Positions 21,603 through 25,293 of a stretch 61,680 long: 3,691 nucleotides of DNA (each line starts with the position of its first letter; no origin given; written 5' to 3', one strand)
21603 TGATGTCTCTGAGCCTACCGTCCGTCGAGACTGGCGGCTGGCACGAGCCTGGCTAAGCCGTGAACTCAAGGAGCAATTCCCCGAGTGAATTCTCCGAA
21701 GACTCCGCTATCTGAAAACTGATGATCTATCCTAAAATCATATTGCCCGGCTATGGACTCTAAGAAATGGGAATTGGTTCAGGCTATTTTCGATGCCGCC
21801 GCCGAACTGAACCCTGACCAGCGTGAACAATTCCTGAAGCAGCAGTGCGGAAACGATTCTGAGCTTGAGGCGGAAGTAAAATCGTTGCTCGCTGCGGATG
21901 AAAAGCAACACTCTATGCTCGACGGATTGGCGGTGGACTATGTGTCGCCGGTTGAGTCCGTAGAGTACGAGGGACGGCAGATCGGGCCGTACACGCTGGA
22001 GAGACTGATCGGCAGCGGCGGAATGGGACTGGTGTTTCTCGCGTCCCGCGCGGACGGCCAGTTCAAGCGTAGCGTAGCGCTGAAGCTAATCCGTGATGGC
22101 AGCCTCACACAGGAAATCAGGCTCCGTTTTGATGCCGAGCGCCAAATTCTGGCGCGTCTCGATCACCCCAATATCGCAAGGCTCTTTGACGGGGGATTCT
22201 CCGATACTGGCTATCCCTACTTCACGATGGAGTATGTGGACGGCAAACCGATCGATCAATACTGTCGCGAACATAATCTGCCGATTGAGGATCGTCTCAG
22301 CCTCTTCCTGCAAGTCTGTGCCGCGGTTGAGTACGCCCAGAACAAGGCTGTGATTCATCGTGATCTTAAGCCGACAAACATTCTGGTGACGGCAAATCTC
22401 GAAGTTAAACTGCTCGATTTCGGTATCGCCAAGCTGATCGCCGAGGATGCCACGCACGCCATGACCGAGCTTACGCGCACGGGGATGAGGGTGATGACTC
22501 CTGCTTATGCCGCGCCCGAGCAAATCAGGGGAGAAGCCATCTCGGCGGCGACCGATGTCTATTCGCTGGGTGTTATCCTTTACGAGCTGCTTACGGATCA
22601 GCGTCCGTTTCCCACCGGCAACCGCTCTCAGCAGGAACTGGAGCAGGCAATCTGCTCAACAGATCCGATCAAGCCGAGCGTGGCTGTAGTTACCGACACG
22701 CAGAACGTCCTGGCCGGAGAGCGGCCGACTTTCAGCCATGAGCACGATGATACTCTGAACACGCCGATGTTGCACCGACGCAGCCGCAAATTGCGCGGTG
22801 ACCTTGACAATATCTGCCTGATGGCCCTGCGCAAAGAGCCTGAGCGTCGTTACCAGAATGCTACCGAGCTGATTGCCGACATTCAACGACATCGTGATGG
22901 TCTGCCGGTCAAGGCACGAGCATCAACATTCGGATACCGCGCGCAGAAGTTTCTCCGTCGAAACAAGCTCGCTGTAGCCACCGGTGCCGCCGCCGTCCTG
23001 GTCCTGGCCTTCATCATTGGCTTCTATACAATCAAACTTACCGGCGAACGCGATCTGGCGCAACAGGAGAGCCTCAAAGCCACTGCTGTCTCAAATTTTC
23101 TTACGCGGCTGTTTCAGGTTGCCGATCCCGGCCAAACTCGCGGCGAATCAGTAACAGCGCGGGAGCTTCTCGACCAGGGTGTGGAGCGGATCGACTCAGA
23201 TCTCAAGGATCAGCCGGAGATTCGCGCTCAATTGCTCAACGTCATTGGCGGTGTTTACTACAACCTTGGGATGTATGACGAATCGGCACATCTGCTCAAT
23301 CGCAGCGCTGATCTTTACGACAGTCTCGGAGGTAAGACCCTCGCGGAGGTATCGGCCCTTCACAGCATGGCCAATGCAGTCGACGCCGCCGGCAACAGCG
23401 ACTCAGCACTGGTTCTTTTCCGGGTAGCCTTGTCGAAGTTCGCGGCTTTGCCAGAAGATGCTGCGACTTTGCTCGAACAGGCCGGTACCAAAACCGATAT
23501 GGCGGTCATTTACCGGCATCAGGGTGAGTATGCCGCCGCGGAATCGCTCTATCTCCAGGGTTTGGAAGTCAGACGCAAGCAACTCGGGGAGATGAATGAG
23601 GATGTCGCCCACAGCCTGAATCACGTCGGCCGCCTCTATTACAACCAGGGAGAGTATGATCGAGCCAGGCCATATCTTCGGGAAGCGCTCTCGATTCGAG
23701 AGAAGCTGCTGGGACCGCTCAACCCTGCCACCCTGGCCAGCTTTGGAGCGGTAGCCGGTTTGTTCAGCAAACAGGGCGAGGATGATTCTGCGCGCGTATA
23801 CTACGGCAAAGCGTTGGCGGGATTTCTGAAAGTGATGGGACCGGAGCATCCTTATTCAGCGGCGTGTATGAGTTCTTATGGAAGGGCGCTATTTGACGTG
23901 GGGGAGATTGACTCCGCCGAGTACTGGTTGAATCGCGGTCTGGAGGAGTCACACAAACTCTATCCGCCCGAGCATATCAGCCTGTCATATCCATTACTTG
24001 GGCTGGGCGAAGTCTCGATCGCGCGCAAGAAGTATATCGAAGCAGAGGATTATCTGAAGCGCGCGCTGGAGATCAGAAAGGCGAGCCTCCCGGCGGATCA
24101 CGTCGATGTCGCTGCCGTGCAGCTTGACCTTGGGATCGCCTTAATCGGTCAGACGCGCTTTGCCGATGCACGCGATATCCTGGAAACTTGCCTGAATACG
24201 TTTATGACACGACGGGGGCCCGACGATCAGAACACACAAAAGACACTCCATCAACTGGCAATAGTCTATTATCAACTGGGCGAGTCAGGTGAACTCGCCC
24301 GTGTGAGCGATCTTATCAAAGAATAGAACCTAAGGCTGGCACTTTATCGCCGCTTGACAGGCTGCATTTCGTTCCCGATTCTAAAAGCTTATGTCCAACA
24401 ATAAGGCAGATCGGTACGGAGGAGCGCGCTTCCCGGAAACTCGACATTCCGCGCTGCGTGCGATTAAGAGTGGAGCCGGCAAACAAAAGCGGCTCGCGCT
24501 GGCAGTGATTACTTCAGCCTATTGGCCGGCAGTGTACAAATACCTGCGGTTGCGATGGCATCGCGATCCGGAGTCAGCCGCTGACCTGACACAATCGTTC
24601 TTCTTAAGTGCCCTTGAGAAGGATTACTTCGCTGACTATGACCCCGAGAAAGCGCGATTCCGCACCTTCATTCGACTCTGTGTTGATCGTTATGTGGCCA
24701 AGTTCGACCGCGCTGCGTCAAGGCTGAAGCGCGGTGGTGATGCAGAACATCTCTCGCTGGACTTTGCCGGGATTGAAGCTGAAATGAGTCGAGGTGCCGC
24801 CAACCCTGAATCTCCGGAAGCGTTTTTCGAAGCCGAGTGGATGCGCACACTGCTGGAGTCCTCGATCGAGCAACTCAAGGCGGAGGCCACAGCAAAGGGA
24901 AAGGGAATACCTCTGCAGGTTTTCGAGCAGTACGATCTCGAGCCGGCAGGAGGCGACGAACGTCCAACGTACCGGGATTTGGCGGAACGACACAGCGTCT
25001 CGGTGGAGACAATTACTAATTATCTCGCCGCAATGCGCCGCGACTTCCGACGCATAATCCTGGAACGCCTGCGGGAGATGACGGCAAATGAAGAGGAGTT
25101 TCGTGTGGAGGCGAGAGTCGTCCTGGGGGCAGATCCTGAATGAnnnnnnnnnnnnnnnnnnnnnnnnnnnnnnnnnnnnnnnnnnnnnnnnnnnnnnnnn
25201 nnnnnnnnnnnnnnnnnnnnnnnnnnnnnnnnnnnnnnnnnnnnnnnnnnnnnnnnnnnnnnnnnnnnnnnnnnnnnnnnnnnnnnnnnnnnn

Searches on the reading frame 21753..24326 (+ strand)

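Call 6: search_protein_families(library=pfam, proteins=[window:21753-24326:+], max_evalue=0.001)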
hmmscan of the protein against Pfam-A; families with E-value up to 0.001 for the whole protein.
window:21753-24326:+ (857 aa): 18 families
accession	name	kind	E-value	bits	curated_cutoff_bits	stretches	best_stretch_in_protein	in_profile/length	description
PF13424.12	TPR_12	-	1e-52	176.7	30.1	5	579-651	5-77/77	Tetratricopeptide repeat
PF00069.31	Pkinase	-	1.1e-45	156.6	31.7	1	80-300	1-216/263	Protein kinase domain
PF13374.12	TPR_10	-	7.1e-41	137.5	27.5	3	618-655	1-38/42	Tetratricopeptide repeat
PF07714.23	PK_Tyr_Ser-Thr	-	2.4e-35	122.5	23.1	1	81-302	2-219/258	Protein tyrosine and serine/threonine kinase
PF24885.1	TPR_NPHP3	-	1.1e-20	74.5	100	2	578-651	142-215/239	Nephrocystin-3 TPR domain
PF07719.23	TPR_2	-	1.5e-20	71.9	27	1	621-649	3-31/34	Tetratricopeptide repeat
PF00515.34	TPR_1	-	3.2e-15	55.7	27.8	1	622-650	4-32/34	Tetratricopeptide repeat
PF17874.7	TPR_MalT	-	1.2e-12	48.2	45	1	531-684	38-184/336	MalT-like TPR region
PF13176.12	TPR_7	-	1.3e-11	44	27.9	0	622-654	2-34/36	Tetratricopeptide repeat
PF13181.12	TPR_8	-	4.9e-11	42.3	25.7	1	619-651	1-33/34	Tetratricopeptide repeat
PF13428.12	TPR_14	-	8e-11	42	23.5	0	626-647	8-29/44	Tetratricopeptide repeat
PF14559.12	TPR_19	-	3.8e-09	37.2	25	0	756-812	2-50/68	Tetratricopeptide repeat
PF03109.22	ABC1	-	2.5e-08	33.8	22.9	1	156-240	144-228/244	ABC1 atypical kinase-like domain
PF01636.29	APH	-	2.2e-07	31.3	23.2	0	106-173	21-88/239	Phosphotransferase enzyme family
PF07721.20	TPR_4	-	2.3e-06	28.1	27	0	787-811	1-25/26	Tetratricopeptide repeat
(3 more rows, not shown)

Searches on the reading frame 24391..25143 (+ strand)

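Call 6: search_protein_families(library=pfam, proteins=[window:24391-25143:+], max_evalue=0.001)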
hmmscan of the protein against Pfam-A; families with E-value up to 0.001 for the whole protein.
window:24391-25143:+ (250 aa): 2 families
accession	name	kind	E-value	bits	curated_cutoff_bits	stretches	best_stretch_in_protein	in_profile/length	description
PF07638.17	Sigma70_ECF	-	1.5e-05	25.4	21.1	1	60-184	46-155/185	ECF sigma factor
PF04542.20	Sigma70_r2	-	0.00026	21.2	24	1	43-103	4-62/71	Sigma-70 region 2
